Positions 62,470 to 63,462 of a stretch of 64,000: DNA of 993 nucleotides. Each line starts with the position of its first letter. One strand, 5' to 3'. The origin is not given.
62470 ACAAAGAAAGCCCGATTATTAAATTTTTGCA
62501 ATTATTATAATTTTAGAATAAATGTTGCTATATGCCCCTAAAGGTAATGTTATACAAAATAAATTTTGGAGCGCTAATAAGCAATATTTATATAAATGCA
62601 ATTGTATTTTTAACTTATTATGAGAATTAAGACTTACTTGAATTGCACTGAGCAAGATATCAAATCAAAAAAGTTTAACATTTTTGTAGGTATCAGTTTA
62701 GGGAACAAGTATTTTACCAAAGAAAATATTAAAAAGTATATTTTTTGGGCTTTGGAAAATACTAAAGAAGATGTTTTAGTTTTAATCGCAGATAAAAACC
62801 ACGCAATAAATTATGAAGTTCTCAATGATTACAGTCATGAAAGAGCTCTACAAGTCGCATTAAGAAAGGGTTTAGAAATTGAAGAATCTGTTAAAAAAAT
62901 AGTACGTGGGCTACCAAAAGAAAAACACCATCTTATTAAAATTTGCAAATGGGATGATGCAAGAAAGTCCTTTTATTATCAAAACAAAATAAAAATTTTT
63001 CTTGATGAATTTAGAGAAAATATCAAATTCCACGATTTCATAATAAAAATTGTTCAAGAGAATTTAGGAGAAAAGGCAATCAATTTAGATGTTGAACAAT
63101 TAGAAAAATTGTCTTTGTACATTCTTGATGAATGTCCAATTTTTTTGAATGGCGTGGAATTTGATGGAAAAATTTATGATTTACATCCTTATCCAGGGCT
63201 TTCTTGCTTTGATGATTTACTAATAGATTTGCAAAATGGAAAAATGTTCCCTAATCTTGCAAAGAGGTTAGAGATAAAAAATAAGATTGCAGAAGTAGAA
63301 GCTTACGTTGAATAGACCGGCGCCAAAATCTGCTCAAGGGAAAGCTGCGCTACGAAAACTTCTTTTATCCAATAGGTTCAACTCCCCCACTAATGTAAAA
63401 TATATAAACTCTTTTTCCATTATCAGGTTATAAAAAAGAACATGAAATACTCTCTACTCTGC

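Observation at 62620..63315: tRNA-dependent cyclodipeptide synthase (CDPS) in an archaeal, DPANN-like genome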

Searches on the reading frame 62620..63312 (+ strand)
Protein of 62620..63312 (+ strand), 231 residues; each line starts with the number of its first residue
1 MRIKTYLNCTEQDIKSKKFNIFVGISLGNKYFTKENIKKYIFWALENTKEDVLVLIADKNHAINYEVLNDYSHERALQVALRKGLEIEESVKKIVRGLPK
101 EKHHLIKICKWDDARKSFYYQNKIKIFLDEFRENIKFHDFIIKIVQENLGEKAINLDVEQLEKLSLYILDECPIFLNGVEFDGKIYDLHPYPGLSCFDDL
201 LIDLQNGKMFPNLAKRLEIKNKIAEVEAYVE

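Call 3: search_protein_families(library=pfam, proteins=[window:62620-63312:+], max_evalue=10)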
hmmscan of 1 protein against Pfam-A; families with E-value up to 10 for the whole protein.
window:62620-63312:+ (231 aa): 3 families
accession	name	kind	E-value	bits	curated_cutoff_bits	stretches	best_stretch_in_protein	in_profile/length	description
PF16715.11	CDPS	-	8.5e-14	52.2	27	1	14-180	13-179/220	Cyclodipeptide synthase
PF13058.12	DUF3920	-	0.0016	19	27.3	1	41-161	6-114/126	Protein of unknown function (DUF3920)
PF14106.11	DUF4279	-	0.16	12.7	25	1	79-126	44-89/116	Domain of unknown function (DUF4279)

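Call 4: search_protein_families(library=ncbifam, proteins=[window:62620-63312:+], max_evalue=10)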
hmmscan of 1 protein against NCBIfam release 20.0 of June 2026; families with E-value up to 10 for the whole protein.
window:62620-63312:+ (231 aa): 2 families
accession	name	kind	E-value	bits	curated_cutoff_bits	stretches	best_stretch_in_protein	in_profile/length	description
TIGR04539.1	tRNA_cyclodipep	subfamily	5.9e-21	75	45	1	12-197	11-196/220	tRNA-dependent cyclodipeptide synthase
NF052540.1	CydityrSynMycb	equivalog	1.2e-06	28.3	300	1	13-178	14-179/223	cyclodityrosine synthase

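Call 5: search_solved_structures(query=window:62620-63312:+, max_evalue=10, show_alignments=3)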
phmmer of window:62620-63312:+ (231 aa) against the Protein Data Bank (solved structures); distinct sequences matched with E-value up to 10: 23.
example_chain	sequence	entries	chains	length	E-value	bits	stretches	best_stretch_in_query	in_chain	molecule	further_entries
7qat_A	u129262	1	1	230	4.7e-30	107.8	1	6-215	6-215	Cyclodipeptide synthase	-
7qaq_A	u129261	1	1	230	9.6e-30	106.8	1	6-215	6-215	Cyclodipeptide synthase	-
7qay_A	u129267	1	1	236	1.6e-29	106.1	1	6-215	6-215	Cyclodipeptide synthase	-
7qb8_A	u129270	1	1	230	2.5e-29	105.5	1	6-215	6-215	Cyclodipeptide synthase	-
7qax_A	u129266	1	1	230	5.6e-29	104.3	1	6-215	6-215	Cyclodipeptide synthase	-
7qaw_A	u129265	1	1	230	6.2e-29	104.1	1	6-215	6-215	Cyclodipeptide synthase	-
7qau_A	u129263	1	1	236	1.2e-28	103.2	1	6-215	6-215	Cyclodipeptide synthase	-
9gun_A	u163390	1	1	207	4.2e-14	55.6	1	21-194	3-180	Cyclodipeptide synthase from Porphyromonas gingivalis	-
6ez3_A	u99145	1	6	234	1.7e-07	34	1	8-178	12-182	Cyclo(L-leucyl-L-leucyl) synthase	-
6ztu_A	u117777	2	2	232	0.0003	23.4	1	9-183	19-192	Cyclodipeptide synthase, BtCDPS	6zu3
7azu_A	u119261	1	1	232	0.00044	22.9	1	9-183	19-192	Cyclodipeptide synthase, BtCDPS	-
31ee_A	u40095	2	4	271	0.0019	20.7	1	42-188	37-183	Cyclodipeptide synthase (FoCDPS) | Cyclodipeptide synthase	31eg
3oqh_A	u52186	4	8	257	0.0042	19.7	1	8-177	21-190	Putative uncharacterized protein yvmC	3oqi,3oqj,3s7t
9j61_A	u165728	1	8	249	0.013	18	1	11-110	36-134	Cyclodipeptide synthase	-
2x9q_A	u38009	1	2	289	0.017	17.7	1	18-78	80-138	CYCLODIPEPTIDE SYNTHETASE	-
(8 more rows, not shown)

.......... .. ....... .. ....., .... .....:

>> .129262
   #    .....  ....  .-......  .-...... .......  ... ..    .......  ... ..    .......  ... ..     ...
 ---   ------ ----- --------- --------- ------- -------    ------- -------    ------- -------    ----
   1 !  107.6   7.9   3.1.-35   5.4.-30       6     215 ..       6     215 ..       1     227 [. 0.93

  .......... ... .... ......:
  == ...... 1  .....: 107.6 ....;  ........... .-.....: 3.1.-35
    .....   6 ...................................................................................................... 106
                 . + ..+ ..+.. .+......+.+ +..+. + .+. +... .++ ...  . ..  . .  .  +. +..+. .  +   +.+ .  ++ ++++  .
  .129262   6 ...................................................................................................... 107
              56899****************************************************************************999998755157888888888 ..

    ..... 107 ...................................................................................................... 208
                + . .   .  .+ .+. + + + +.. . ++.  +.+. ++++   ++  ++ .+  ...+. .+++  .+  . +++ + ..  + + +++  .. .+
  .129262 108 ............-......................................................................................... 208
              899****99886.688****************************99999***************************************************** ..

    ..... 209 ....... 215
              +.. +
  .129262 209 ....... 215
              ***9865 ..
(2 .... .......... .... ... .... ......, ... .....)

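Call 13: find_homologous_proteins(query=window:62620-63312:+, max_evalue=0.001)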
Query window:62620-63312:+ (231 aa): 154 proteins with E <= 0.001 among 641 candidates; the best 120 are listed.
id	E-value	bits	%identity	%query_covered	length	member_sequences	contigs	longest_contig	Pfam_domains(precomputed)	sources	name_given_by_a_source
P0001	2.0e-148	510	100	100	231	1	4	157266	PF16715.12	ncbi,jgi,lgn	-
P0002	6.5e-125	433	85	100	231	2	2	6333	PF16715.12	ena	-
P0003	1.2e-123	429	83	100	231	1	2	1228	PF16715.12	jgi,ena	-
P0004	5.4e-123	427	83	100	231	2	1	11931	PF16715.12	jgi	-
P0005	8.1e-123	426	84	100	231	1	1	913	PF16715.12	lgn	-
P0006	1.1e-122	426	85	100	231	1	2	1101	PF16715.12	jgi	jgi:tRNA-dependent cyclodipeptide synthase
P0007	2.7e-122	424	84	100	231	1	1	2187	PF16715.12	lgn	-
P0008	6.4e-121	420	83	100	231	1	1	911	PF16715.12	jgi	jgi:tRNA-dependent cyclodipeptide synthase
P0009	1.5e-118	412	80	100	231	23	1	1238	PF16715.12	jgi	-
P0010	5.3e-118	410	81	100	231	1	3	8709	PF16715.12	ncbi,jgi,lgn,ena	-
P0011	1.5e-117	409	81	99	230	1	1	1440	PF16715.12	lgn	-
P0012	1.5e-116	406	80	100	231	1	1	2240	PF16715.12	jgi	jgi:tRNA-dependent cyclodipeptide synthase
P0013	3.7e-116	404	79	100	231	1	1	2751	PF16715.12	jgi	jgi:tRNA-dependent cyclodipeptide synthase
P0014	6.8e-115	400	81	100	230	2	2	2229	PF16715.12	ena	-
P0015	6.2e-112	390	76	100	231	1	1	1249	PF16715.12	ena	-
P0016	6.9e-111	387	76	100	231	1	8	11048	PF16715.12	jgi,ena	-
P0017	2.9e-109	382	76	100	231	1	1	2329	PF16715.12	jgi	jgi:tRNA-dependent cyclodipeptide synthase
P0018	4.2e-107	375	76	100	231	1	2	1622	PF16715.12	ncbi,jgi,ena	-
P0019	7.1e-106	371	73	100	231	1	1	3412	PF18411.7,PF16715.12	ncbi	-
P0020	5.5e-105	368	73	100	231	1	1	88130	PF16715.12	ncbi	ncbi:tRNA-dependent cyclodipeptide synthase [Patescibacteria group bacterium]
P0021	8.1e-105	367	74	100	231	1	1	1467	PF16715.12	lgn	-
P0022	5.1e-103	361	72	100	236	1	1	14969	PF16715.12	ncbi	-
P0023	2.6e-101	356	71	100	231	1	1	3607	PF16715.12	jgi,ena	-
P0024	4.9e-101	355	70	100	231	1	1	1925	PF16715.12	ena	-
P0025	7.3e-101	354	70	100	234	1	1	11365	PF16715.12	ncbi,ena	-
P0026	2.3e-100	353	70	100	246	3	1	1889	PF16715.12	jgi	-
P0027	5.0e-96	338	65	100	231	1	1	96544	PF16715.12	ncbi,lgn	-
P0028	1.2e-95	337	76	89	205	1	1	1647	PF16715.12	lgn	-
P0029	2.4e-95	336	65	100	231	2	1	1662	PF16715.12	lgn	-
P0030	1.3e-92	327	66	99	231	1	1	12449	PF16715.12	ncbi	-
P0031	9.0e-92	324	60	100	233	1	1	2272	PF16715.12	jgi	-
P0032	1.9e-87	310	62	100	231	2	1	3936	PF16715.12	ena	-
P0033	4.7e-87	309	62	100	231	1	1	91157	PF16715.12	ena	-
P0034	5.9e-87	309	62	100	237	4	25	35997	PF16715.12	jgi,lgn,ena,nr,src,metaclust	nr:hypothetical protein [uncultured archaeon]|metaclust:\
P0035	2.0e-86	307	63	100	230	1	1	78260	PF16715.12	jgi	-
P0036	3.3e-84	300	59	100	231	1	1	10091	PF16715.12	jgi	jgi:tRNA-dependent cyclodipeptide synthase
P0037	3.6e-83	296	83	72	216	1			PF16715.12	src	-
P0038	1.3e-78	281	58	100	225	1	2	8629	PF16715.12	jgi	jgi:tRNA-dependent cyclodipeptide synthase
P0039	1.4e-75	271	63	84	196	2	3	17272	PF16715.12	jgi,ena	-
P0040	5.1e-73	263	53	98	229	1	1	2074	PF16715.12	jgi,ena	-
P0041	7.5e-72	259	50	100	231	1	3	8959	PF16715.12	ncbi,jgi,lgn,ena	jgi:tRNA-dependent cyclodipeptide synthase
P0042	1.4e-70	255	55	100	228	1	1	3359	PF16715.12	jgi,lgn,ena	-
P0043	1.5e-70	255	57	100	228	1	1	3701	PF16715.12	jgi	jgi:tRNA-dependent cyclodipeptide synthase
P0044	5.5e-70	253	56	100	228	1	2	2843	PF16715.12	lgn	-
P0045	1.7e-68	248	53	100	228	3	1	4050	PF16715.12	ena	-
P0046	3.9e-67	244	53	99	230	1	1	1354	PF16715.12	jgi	jgi:tRNA-dependent cyclodipeptide synthase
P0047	5.8e-67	243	50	100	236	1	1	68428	PF16715.12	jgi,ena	-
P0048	7.4e-67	243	54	100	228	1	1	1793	PF16715.12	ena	-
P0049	6.1e-66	240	50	100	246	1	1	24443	PF16715.12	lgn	-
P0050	1.7e-65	239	49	100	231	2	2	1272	PF16715.12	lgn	-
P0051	1.0e-64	236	51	100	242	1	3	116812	PF16715.12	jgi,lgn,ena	-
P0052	1.5e-64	235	47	100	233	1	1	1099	PF16715.12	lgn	-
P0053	2.8e-64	235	49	100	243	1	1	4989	PF16715.12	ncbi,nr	ncbi:MAG: tRNA-dependent cyclodipeptide synthase [Candidatus Lokiarchaeota archaeon]|nr:tRNA-depende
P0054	3.6e-64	234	52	100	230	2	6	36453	PF16715.12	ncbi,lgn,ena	-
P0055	9.8e-64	233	50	100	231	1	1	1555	PF16715.12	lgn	-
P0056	1.1e-63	233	55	89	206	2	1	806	PF16715.12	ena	-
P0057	1.3e-63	232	48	100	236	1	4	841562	PF16715.12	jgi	-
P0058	2.8e-63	231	49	100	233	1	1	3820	PF16715.12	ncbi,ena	-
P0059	6.6e-63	230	48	100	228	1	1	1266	PF16715.12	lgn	-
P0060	6.7e-63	230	48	100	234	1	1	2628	PF16715.12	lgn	-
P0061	1.4e-61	226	50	100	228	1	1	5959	PF16715.12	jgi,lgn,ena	-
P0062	1.9e-61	225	49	100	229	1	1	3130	PF16715.12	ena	-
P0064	3.4e-60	221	48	100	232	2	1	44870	PF16715.12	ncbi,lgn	-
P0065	4.7e-60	221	48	100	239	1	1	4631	PF16715.12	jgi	jgi:tRNA-dependent cyclodipeptide synthase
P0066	1.8e-59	219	49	100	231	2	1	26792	PF16715.12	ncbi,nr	ncbi:MAG: tRNA-dependent cyclodipeptide synthase [Victivallales bacterium]|nr:tRNA-dependent cyclodi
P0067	3.7e-59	218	45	100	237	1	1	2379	PF16715.12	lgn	-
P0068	5.3e-59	217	47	100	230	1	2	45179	PF16715.12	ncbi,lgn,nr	ncbi:tRNA-dependent cyclodipeptide synthase [Patescibacteria group bacterium]|nr:tRNA-dependent cycl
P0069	9.4e-59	216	48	100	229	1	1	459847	PF16715.12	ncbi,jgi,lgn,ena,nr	ncbi:MAG TPA: tRNA-dependent cyclodipeptide synthase [Candidatus Paceibacterota bacterium]|nr:tRNA-d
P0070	2.4e-58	215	45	100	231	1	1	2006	PF16715.12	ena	-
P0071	2.6e-58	215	45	100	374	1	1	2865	PF00856.34,PF16715.12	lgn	-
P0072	2.8e-58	215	44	100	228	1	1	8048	PF16715.12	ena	-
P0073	1.7e-57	212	49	100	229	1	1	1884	PF16715.12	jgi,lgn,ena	-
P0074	2.0e-57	212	49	99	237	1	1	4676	PF16715.12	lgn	-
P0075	2.5e-57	212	50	100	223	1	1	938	PF16715.12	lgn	-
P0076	3.6e-57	211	45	100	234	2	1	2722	PF16715.12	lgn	-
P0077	4.0e-57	211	46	100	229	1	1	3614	PF16715.12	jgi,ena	-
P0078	7.9e-57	210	47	100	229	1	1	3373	PF16715.12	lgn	-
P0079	1.2e-56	210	46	100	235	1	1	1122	PF16715.12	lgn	-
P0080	1.9e-56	209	46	100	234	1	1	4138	PF16715.12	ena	-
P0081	2.9e-56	208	47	100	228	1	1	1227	PF16715.12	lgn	-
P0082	3.3e-56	208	47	100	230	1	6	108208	PF16715.12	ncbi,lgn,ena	ncbi:MAG: tRNA-dependent cyclodipeptide synthase [Nanoarchaeota archaeon]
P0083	6.5e-56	207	46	100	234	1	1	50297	PF16715.12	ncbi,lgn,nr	ncbi:MAG: tRNA-dependent cyclodipeptide synthase [archaeon]|nr:tRNA-dependent cyclodipeptide synthas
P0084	7.7e-56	207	41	100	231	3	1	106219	PF16715.12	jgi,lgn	jgi:tRNA-dependent cyclodipeptide synthase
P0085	9.4e-56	207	45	100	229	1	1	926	PF16715.12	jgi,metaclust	metaclust:\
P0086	5.5e-55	204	47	100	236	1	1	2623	PF16715.12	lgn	-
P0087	7.3e-55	204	45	100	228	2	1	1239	PF16715.12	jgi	jgi:tRNA-dependent cyclodipeptide synthase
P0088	8.4e-55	204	42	100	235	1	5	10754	PF16715.12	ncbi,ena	ncbi:MAG: tRNA-dependent cyclodipeptide synthase [Patescibacteria group bacterium]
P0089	8.5e-55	204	47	98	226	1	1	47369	PF16715.12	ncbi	ncbi:MAG: tRNA-dependent cyclodipeptide synthase [Patescibacteria group bacterium]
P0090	9.0e-55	203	47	95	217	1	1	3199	PF16715.12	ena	-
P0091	1.0e-54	203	44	97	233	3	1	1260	PF16715.12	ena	-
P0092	1.1e-54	203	45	100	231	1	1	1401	PF16715.12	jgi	jgi:tRNA-dependent cyclodipeptide synthase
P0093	1.3e-54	203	46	100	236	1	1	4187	PF16715.12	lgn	-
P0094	3.1e-54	202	44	100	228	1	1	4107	PF16715.12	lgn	-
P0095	5.1e-54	201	45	100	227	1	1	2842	PF16715.12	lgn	-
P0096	6.1e-54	201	44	100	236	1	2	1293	PF16715.12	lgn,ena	-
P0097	7.6e-54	200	45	100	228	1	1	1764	PF16715.12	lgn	-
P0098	1.0e-53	200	41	100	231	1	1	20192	PF16715.12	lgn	-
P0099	1.1e-53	200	41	100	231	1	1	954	PF16715.12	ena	-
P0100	1.3e-53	200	46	99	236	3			PF16715.12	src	-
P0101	2.5e-53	199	44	100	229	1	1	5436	PF16715.12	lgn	-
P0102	3.4e-53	198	46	100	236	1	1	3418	PF16715.12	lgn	-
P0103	5.4e-53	198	46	100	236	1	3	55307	PF16715.12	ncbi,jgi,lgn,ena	-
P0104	5.4e-53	198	43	100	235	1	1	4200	PF16715.12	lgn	-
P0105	6.3e-53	197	44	100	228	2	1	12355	PF16715.12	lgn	-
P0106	2.3e-52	196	43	99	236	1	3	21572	PF16715.12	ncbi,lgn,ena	-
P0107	2.4e-52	196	44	100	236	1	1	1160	PF16715.12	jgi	jgi:tRNA-dependent cyclodipeptide synthase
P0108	9.3e-52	194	46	99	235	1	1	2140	PF16715.12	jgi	jgi:tRNA-dependent cyclodipeptide synthase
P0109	1.1e-51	193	47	97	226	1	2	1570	PF16715.12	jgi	-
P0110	1.3e-51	193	45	97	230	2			PF16715.12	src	-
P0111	9.7e-51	190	42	99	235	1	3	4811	PF16715.12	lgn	-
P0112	1.6e-50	190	44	100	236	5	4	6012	PF16715.12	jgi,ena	-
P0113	2.0e-49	186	43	100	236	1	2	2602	PF16715.12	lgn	-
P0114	3.5e-48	182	42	100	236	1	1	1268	PF16715.12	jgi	-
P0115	2.6e-47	179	41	100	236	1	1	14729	PF16715.12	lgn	-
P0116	6.9e-47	178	69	51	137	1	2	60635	PF16715.12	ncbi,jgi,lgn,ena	-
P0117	1.5e-46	177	40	100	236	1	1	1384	PF16715.12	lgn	-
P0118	2.9e-46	176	43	91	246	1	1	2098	PF16715.12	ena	-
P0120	1.1e-43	167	40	97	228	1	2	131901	PF16715.12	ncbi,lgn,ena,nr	ncbi:tRNA-dependent cyclodipeptide synthase [Candidatus Pacearchaeota archaeon]|nr:tRNA-dependent cy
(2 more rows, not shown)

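Call 16: find_encoding_contigs(protein=P0001, flank=10000, max_places=4)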
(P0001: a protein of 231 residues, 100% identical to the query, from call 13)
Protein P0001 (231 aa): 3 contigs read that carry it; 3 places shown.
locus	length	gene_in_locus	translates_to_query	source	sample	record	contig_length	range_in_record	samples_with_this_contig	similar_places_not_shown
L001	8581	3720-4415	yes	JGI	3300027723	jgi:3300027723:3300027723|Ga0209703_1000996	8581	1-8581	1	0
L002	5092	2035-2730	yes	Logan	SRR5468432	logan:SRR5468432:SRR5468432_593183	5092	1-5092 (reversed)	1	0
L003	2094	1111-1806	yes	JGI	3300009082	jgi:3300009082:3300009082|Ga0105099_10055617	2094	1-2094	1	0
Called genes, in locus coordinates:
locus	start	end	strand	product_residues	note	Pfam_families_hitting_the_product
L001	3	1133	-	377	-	?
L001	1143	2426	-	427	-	PF03435:Sacchrp_dh_NADP (weak)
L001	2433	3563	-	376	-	PF01757:Acyl_transf_3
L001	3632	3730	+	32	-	-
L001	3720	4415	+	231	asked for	PF16715:CDPS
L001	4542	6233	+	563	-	PF04675:DNA_ligase_A_N, PF01068:DNA_ligase_A_M, PF04679:DNA_ligase_A_C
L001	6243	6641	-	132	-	-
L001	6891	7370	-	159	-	PF01988:VIT1 (weak)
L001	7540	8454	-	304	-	-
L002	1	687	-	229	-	?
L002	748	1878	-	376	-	PF01757:Acyl_transf_3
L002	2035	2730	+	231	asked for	PF16715:CDPS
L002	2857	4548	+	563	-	PF04675:DNA_ligase_A_N, PF01068:DNA_ligase_A_M, PF04679:DNA_ligase_A_C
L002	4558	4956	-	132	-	-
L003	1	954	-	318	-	?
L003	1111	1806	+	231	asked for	PF16715:CDPS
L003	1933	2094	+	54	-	?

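Call 27: find_related_loci(query=A1, collection=genome_contigs, flank=8000)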
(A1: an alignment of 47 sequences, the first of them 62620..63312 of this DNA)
Query A1 (231 aa) in genome_contigs; peptide patterns used: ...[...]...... (x = any residue, [..] = any of these).
77 stretches matched a pattern; 59 encode a relative of the query (tblastn E <= 1e-3); 59 distinct loci.
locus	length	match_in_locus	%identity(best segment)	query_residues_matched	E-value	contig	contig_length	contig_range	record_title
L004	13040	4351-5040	80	1-230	1e-124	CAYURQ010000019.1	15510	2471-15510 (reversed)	MAG TPA_asm: Candidatus Woesearchaeota archaeon isolate SRP141376_co3_436 genome assembly, contig: NODE_10400_length_155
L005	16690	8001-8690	73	1-230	2e-111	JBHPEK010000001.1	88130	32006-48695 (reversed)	Patescibacteria group bacterium isolate SAG AM-311-F06 NODE_1_length_88130_cov_32.720772, whole genome shotgun sequence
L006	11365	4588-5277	70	1-230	7e-107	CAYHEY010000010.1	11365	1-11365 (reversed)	MAG TPA_asm: Candidatus Woesearchaeota archaeon isolate ERP119705_co12_128 genome assembly, contig: NODE_6897_length_113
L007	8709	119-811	81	1-231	3e-123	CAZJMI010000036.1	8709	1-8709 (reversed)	MAG TPA_asm: uncultured Gammaproteobacteria bacterium isolate SRP178699_co1_474 genome assembly, contig: NODE_11392_leng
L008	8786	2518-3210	50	1-231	4e-78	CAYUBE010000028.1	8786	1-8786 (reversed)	MAG TPA_asm: uncultured Candidatus Saccharibacteria bacterium isolate binchicken_co3_598 genome assembly, contig: NODE_2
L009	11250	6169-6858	49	1-230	2e-75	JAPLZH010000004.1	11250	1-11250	MAG: Candidatus Taylorbacteria bacterium isolate LacPavin_0920_WC57_MAG_39_17 LacPavin_0920_WC57_scaffold_1326492, whole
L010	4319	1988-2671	52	1-231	8e-72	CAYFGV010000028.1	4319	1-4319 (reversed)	MAG TPA_asm: Candidatus Woesearchaeota archaeon isolate ERP003628_co1_282 genome assembly, contig: NODE_20718_length_431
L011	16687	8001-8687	48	3-231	2e-68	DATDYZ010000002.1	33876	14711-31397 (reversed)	MAG TPA_asm: Candidatus Andersenbacteria bacterium isolate SMAG_U8178 k141_310054, whole genome shotgun sequence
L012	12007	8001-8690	51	1-231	9e-66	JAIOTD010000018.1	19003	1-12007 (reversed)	MAG: archaeon isolate SMBSF61 bin_64_k127_106081, whole genome shotgun sequence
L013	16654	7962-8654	49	1-231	4e-64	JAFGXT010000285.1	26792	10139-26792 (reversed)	MAG: Victivallales bacterium isolate ZodW_Metabat.56 k87_16275402, whole genome shotgun sequence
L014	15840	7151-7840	47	1-231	1e-63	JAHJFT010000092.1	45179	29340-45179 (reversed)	MAG: Patescibacteria group bacterium isolate Modern_marine_glass_biofilm.mb.42 Modern_marine_glas.mb.42_k141_1007235, wh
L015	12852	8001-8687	48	1-231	2e-63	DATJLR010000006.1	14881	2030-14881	MAG TPA_asm: Candidatus Paceibacterota bacterium isolate SMAG_U14814 k141_2720250, whole genome shotgun sequence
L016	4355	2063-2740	46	1-229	7e-63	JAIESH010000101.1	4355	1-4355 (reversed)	MAG: Candidatus Gracilibacteria bacterium isolate co.spades.METABAT.2.5kb_008 c_000000392563, whole genome shotgun seque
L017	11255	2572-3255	48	1-231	4e-63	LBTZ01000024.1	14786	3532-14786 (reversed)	MAG: Parcubacteria group bacterium GW2011_GWD2_38_11 US70_C0024, whole genome shotgun sequence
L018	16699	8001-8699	47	1-229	1e-62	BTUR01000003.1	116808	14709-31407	MAG: Candidatus Campbellbacteria bacterium AMX-MBFR-44 DNA, sequence03, whole genome shotgun sequence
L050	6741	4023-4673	32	1-217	2e-27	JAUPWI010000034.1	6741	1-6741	MAG: Patescibacteria group bacterium isolate erpe_2018_sw_45hr_WHONDRS-SW48-000100_B_bin.13 scaffold_571677, whole genom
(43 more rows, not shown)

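Call 32: predict_structure(alignment_id=A1)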
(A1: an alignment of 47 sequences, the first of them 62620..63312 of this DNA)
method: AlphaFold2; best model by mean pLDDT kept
length: 231 residues; sequences in the alignment: 47
mean_pLDDT: 97.1   pTM: 0.92
mean pLDDT of the five models: 97.1, 96.9, 96.7, 96.4, 96.2
residues with pLDDT >= 90: 226; 70-90: 5; 50-70: 0; < 50: 0
segments of 3 or more residues with pLDDT < 50: none
pLDDT, mean of each block of 10 residues (from residue 1): 98 98 93 96 98 97 96 98 98 98 98 97 98 99 97 95 98 98 97 96 98 97 98 85
secondary structure, 60 per line:
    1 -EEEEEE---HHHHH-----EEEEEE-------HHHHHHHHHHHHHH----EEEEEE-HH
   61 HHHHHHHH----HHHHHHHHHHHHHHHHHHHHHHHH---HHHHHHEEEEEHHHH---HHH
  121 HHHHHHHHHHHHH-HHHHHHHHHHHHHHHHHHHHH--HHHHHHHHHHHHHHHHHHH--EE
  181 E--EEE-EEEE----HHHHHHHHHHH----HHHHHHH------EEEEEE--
elements in order: E2-7 H11-15 E21-26 H34-47 E52-57 H59-68 H73-96 H100-105 E106-110 H111-114 H118-133 H135-155 H158-176 E179-181 E184-186 E188-191 H196-206 H211-217 E224-229
